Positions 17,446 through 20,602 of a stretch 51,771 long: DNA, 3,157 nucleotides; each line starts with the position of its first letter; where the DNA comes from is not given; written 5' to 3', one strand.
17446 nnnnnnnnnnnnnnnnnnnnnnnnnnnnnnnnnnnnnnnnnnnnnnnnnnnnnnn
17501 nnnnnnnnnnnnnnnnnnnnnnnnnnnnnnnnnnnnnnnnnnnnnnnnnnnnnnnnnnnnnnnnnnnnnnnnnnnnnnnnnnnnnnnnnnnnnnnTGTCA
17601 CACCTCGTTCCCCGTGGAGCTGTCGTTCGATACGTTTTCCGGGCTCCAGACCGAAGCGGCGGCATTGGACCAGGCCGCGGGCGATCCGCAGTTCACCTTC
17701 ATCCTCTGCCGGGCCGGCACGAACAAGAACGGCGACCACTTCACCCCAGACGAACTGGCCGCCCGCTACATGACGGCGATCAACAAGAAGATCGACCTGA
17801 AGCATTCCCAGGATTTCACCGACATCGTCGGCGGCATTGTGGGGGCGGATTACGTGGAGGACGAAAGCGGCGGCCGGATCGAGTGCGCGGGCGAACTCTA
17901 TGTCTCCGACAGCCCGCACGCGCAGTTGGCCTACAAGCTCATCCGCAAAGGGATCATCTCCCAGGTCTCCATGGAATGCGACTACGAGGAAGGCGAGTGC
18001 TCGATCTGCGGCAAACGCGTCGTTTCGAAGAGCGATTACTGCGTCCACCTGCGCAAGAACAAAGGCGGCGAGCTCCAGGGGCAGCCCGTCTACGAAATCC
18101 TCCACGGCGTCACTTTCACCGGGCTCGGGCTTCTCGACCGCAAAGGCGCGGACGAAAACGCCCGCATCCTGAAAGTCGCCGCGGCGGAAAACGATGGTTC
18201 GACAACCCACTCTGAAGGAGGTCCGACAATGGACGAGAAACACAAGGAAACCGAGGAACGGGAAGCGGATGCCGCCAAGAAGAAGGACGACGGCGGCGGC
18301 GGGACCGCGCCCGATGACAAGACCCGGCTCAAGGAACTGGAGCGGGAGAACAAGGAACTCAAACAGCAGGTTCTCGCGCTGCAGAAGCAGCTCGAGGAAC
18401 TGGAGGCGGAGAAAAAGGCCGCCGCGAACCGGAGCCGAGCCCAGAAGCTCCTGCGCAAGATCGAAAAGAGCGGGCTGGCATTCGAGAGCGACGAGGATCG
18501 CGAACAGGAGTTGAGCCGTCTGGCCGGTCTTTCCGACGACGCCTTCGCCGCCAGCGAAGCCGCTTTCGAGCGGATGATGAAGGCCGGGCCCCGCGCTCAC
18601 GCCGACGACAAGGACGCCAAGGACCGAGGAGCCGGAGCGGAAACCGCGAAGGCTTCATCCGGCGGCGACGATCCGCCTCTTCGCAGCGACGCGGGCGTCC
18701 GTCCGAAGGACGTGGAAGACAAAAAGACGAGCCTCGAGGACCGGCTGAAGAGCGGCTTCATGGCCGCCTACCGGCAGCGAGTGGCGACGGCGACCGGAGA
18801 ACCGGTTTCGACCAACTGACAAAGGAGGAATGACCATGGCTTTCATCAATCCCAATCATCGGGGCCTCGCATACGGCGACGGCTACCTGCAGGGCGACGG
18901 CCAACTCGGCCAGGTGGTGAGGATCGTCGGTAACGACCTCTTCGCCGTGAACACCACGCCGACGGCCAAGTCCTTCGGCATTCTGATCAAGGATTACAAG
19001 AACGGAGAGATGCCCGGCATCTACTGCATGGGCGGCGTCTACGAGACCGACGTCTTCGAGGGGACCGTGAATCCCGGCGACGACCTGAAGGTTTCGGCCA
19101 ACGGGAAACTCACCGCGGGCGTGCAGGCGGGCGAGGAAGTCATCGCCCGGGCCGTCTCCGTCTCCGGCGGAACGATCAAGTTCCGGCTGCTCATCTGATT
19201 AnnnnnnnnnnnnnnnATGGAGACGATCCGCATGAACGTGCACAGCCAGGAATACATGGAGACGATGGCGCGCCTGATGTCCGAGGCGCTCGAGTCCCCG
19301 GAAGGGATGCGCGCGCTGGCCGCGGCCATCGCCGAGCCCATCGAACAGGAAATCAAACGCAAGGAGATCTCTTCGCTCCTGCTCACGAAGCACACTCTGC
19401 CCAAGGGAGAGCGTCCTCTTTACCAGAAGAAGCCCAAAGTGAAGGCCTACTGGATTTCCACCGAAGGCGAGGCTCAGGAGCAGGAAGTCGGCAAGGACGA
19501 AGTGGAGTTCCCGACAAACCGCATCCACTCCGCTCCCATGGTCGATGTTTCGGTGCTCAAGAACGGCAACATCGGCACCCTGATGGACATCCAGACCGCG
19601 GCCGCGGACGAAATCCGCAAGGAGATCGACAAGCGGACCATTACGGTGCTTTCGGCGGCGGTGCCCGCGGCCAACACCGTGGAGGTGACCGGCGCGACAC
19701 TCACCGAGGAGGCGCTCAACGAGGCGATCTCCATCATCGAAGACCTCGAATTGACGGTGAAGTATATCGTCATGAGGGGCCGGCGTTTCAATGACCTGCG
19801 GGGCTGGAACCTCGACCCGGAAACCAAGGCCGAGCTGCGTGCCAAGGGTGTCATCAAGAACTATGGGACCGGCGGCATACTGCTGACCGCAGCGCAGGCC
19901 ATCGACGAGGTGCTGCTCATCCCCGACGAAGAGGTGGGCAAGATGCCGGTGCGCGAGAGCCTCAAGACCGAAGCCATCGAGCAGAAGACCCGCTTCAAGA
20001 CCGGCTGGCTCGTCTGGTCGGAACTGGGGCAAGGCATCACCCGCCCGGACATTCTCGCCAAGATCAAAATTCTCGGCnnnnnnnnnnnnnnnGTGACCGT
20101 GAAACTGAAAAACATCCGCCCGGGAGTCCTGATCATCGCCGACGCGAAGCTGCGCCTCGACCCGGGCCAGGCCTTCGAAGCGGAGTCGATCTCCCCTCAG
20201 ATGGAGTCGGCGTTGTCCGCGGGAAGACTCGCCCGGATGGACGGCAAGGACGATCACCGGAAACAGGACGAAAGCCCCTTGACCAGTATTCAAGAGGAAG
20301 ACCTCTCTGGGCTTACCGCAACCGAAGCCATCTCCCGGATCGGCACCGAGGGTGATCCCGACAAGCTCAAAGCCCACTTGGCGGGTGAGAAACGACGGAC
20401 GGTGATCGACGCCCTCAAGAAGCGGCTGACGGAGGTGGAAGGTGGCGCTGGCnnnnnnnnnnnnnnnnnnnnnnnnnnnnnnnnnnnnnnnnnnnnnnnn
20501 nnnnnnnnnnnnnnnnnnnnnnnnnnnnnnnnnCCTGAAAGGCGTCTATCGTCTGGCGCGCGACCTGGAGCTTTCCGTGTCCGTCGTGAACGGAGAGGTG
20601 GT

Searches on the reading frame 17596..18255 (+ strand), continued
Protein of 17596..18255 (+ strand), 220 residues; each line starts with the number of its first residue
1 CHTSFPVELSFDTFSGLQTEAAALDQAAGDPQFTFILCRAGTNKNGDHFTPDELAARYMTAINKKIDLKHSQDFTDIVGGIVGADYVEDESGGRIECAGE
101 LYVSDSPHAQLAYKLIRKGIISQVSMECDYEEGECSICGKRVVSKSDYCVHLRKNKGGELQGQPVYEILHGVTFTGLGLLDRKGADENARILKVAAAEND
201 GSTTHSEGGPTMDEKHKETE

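Call 68: search_solved_structures(query=A1, max_evalue=10)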
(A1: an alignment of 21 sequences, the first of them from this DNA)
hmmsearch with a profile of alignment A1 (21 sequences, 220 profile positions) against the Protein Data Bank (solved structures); distinct sequences matched with E-value up to 10: 29.
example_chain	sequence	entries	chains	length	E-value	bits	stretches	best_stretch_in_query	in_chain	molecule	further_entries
9kh2_A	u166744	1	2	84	4.8e-05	25.8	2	129-158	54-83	Zinc finger and BTB domain-containing protein 20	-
9jzt_A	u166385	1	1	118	0.00084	21.7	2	129-159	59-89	Zinc finger and BTB domain-containing protein 20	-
2ep2_A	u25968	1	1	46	0.048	15.9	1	134-159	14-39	Zinc finger protein 484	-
8qiz_A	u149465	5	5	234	0.14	14.4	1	32-82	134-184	Alginate lyase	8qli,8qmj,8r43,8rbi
8bjo_A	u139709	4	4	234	0.14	14.4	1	32-82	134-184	Alginate lyase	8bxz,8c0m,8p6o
9g98_A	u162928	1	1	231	0.14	14.4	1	32-82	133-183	Alginate lyase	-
8bjr_A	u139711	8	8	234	0.14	14.4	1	32-82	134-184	Alginate lyase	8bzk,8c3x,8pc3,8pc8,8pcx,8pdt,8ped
9g99_A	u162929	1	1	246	0.16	14.2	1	32-82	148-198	Alginate lyase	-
2eml_A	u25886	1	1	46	0.17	14.2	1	134-159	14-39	Zinc finger protein 28 homolog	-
2eog_A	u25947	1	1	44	0.21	13.9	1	135-159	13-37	Zinc finger protein 268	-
8ymz_E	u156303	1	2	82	0.22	13.8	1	123-157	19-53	Zinc finger and BTB domain-containing protein 43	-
2ytf_A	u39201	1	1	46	0.26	13.5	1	134-159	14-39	Zinc finger protein 268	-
8u15_C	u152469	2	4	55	0.39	13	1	135-154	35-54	Sal-like protein 4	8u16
2ytq_A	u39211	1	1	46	0.41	12.9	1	135-159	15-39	Zinc finger protein 268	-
2em3_A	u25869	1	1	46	0.43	12.8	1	134-159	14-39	Zinc finger protein 28 homolog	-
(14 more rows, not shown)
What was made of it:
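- Closest known: HK97 gp4 prohead protease. Different: It has a Zn-finger insert (call 68) and a long scaffold tail, whereas HK97 uses the capsid delta domain as its scaffold.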

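Call 69: find_related_loci(query=A1, collection=genome_contigs, flank=6000)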
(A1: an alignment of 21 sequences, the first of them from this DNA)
Query A1 (220 aa) in genome_contigs; peptide patterns used: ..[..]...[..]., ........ (x = any residue, [..] = any of these).
201 stretches matched a pattern; 157 encode a relative of the query (tblastn E <= 1e-3); the best 80 are kept; 80 distinct loci.
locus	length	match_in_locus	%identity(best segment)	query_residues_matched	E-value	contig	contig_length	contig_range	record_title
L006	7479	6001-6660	100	1-220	6e-152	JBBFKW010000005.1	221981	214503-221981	MAG: Desulfosoma sp. isolate Uz-U4-09 NODE_62_length_221981_cov_28.301587, whole genome shotgun sequence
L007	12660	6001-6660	98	1-220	1e-150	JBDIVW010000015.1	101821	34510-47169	MAG: Nitrospiraceae bacterium isolate Bin_25 NODE_142_length_101821_cov_13.247802, whole genome shotgun sequence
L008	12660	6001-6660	98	1-220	9e-150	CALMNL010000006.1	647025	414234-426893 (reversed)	MAG TPA_asm: uncultured Desulfatitalea sp. isolate SRR6284162_bin.22_CONCOCT_v1.1_MAG genome assembly, contig: ERZ795126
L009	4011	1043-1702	98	1-220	3e-154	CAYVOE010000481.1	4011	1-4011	MAG TPA_asm: uncultured Nitrospiraceae bacterium isolate SRP268622_co1_273 genome assembly, contig: NODE_57469_length_40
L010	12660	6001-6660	98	1-220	9e-150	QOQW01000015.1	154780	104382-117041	MAG: Candidatus Ozemobacter sibiricus isolate BY5 NODE_104, whole genome shotgun sequence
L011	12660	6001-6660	98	1-220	1e-149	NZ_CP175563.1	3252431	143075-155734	Syntrophus buswellii strain DM-2 chromosome, complete genome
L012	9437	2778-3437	98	1-220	1e-149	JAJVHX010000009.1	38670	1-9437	MAG: Phycisphaerae bacterium isolate Bin_19R c_000000000181_partial_242074_280744, whole genome shotgun sequence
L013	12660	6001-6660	97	1-220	2e-149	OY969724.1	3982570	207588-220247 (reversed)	MAG: uncultured candidate division Zixibacteria bacterium isolate MFD02416.bin.2.48 genome assembly, chromosome: 1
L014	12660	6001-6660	97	1-220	3e-149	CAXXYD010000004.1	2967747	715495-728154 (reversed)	MAG: Desulfosarcinaceae bacterium isolate d8a7a971-57cf-42a0-aaa7-90f8cedb306c genome assembly, contig: contig_4, whole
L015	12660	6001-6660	96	1-220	8e-149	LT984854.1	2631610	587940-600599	uncultured Desulfobacterium sp. isolate TRIP AH-1 genome assembly, scaffold: PITCH_a_scaffold1, whole genome shotgun seq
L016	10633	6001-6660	96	1-220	2e-148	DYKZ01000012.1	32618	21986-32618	MAG TPA_asm: Anaerolinea thermophila isolate SulCav_AS07-7_3_61_171 SulCav_AS07_7_1230_length_32618_cov_82_256150, whole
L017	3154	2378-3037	94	1-220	4e-148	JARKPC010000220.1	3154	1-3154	MAG: Propionivibrio sp. isolate D159_maxbin.023 k141_80273, whole genome shotgun sequence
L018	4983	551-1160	98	1-220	2e-123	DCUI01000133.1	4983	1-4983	MAG TPA_asm: Phycisphaerales bacterium UBA2218 UBA2218_contig_152640, whole genome shotgun sequence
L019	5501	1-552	97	37-220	1e-122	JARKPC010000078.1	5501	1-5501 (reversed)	MAG: Propionivibrio sp. isolate D159_maxbin.023 k141_70241, whole genome shotgun sequence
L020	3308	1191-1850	81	1-220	3e-125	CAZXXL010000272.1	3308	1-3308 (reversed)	MAG TPA_asm: uncultured Thermoanaerobaculia bacterium isolate binchicken_co64_65 genome assembly, contig: NODE_17657_len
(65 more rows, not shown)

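Call 70: find_related_loci(query=A1, collection=viral_contigs, flank=6000)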
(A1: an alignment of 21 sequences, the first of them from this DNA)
Query A1 (220 aa) in viral_contigs; peptide patterns used: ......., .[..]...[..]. (x = any residue, [..] = any of these).
272 stretches matched a pattern; 165 encode a relative of the query (tblastn E <= 1e-3); the best 80 are kept; 80 distinct loci.
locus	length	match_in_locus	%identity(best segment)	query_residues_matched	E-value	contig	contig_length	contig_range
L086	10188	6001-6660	97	1-220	3e-149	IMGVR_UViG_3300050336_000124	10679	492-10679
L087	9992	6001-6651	81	1-217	2e-121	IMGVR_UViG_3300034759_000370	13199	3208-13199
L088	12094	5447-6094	77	1-216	1e-115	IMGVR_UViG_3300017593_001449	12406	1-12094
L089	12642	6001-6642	73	1-214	3e-110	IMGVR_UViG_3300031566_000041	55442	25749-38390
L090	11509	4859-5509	73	1-217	9e-110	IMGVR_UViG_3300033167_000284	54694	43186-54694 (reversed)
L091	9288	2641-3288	72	1-216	2e-108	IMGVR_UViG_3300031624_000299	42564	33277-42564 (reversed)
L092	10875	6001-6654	71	2-220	8e-107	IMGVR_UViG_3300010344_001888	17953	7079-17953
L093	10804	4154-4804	71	1-220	2e-106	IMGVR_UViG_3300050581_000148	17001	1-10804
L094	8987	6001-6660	70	1-220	2e-106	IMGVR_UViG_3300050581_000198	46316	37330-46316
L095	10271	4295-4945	71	1-220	5e-106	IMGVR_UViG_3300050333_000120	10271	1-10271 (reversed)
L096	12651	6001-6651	69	1-220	2e-105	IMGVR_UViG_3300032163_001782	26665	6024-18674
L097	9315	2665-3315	69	1-220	2e-105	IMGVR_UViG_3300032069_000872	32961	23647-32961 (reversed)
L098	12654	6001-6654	70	2-220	9e-105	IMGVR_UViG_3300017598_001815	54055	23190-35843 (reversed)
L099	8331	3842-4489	69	2-218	5e-104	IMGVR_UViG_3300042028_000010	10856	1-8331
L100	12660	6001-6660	69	1-220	7e-104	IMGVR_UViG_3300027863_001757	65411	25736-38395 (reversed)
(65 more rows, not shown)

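Call 82: search_protein_families(library=pfam, proteins=[P0217, P0220, P0227, P0248, P0253, P0284, P0291, P0293, P0310, P0314], max_evalue=0.01)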
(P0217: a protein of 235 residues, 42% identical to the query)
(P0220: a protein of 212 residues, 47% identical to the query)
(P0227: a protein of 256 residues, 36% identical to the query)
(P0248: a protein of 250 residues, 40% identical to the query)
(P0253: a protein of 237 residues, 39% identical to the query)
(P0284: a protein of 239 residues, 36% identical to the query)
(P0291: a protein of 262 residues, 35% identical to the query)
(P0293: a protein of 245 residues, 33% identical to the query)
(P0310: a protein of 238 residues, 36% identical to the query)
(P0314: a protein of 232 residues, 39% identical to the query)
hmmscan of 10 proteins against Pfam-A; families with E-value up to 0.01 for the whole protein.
P0217 (235 aa): 0 families

P0220 (212 aa): 0 families

P0227 (256 aa): 0 families

P0248 (250 aa): 1 family
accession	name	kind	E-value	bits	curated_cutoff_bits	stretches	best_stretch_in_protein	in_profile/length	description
PF04586.22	Peptidase_S78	-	0.0002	21.9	21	1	77-203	54-153/165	Caudovirus prohead serine protease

P0253 (237 aa): 0 families

P0284 (239 aa): 0 families

P0291 (262 aa): 0 families

P0293 (245 aa): 0 families

P0310 (238 aa): 0 families

P0314 (232 aa): 2 families
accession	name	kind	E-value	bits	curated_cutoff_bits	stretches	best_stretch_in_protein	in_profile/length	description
PF21349.2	RUBY_RBDX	-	0.00071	19.4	26.5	0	222-229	3-11/30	Rubrerythrin, rubredoxin-like domain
PF18912.6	DZR_2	-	0.0074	16.5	27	0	132-163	9-40/56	Double zinc ribbon domain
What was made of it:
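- Tried and rejected: Nine of ten small remote homologues did not reach Pfam S78 (call 82), so the branch is poorly covered by Pfam.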

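Call 89: search_protein_families(library=phrogs, proteins=[window:17596-18228:+], max_evalue=0.1)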
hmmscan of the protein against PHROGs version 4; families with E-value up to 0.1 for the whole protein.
window:17596-18228:+ (211 aa): 6 families
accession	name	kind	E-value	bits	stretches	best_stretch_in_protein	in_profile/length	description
phrog_27806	-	other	1.2e-98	332.4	1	2-209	399-605/798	DNA methyltransferase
phrog_2774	-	unknown function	1.2e-10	41.4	1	40-200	52-219/1263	-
phrog_18299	-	head and packaging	0.00038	20.8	1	57-159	109-214/257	head maturation protease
phrog_3244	-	head and packaging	0.0014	19.4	1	95-200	99-186/326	head maturation protease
phrog_16951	-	unknown function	0.044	13.9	1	115-171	127-178/312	-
phrog_16389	-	unknown function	0.057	13.6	0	32-66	21-55/340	-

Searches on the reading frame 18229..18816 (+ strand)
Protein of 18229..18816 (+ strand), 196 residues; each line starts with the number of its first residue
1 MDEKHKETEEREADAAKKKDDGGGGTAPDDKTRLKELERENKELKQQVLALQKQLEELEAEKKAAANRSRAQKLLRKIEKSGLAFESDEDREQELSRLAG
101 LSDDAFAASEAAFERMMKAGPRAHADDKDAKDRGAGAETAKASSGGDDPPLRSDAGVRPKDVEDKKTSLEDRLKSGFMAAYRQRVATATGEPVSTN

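Call 89: search_protein_families(library=phrogs, proteins=[window:18229-18816:+], max_evalue=0.1)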
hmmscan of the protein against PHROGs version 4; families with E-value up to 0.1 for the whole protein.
window:18229-18816:+ (196 aa): 6 families
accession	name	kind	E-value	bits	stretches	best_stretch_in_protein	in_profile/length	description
phrog_27806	-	other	1.1e-51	177.1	1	1-188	608-789/798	DNA methyltransferase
phrog_6324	-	unknown function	0.0043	18.4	1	7-60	8-61/94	-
phrog_4103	-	unknown function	0.013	16.3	1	36-141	195-288/304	-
phrog_151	-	integration and excision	0.018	14.5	1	11-76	171-244/582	transposase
phrog_4580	-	transcription regulation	0.021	16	1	33-48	9-24/38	transcription factor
phrog_3671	-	unknown function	0.051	14.8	1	35-64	53-82/87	-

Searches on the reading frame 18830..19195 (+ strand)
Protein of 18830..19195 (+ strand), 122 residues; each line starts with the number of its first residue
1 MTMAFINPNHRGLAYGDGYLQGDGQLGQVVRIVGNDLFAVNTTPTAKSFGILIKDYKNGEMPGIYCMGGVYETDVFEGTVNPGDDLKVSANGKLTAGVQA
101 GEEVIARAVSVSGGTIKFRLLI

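Call 11: search_protein_families(library=phrogs, proteins=[window:18830-19195:+], max_evalue=0.001)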
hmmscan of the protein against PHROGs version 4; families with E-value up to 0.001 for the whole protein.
window:18830-19195:+ (122 aa): 1 family
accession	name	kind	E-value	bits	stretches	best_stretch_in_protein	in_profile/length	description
phrog_673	-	head and packaging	6.5e-06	27.3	1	27-113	33-117/260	head scaffolding protein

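Call 12: search_protein_families(library=pfam, proteins=[window:18830-19195:+], max_evalue=0.001)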
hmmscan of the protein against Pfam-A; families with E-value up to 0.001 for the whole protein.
window:18830-19195:+ (122 aa): 0 families

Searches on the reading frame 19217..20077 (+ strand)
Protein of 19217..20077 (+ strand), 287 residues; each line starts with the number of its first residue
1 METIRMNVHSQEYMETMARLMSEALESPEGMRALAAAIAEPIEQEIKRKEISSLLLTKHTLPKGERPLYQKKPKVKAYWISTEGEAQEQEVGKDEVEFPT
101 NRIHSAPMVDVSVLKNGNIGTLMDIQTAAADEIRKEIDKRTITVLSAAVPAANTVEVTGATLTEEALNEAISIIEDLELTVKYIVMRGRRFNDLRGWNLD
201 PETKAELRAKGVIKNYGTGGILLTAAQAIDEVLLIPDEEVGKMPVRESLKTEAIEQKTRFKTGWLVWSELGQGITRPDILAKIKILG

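Call 11: search_protein_families(library=phrogs, proteins=[window:19217-20077:+], max_evalue=0.001)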
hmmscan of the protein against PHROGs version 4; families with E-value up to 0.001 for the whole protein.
window:19217-20077:+ (287 aa): 2 families
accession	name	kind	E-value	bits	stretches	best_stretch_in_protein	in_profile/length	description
phrog_2522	-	head and packaging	2.4e-88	297.3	1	3-285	29-317/318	major head protein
phrog_16565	-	unknown function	1.2e-08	35.7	1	18-157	33-176/312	-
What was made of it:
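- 19217..20080 (+): Major capsid protein (287 aa, phrog_2522 at 2.4e-88); no delta domain, so it needs a separate scaffold. call 11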

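Call 12: search_protein_families(library=pfam, proteins=[window:19217-20077:+], max_evalue=0.001)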
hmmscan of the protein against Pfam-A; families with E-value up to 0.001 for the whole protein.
window:19217-20077:+ (287 aa): 0 families

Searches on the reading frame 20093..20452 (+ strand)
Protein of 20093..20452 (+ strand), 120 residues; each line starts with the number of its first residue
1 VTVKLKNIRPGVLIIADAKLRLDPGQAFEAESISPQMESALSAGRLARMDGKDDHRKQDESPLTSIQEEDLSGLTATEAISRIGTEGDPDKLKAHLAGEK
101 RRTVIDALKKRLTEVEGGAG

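Call 11: search_protein_families(library=phrogs, proteins=[window:20093-20452:+], max_evalue=0.001)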
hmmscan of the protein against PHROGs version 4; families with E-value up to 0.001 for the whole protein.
window:20093-20452:+ (120 aa): 1 family
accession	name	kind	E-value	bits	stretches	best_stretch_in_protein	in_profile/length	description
phrog_1983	-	unknown function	0.00013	23.5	1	28-116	33-117/128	-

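Call 12: search_protein_families(library=pfam, proteins=[window:20093-20452:+], max_evalue=0.001)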
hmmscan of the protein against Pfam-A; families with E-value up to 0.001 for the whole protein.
window:20093-20452:+ (120 aa): 0 families
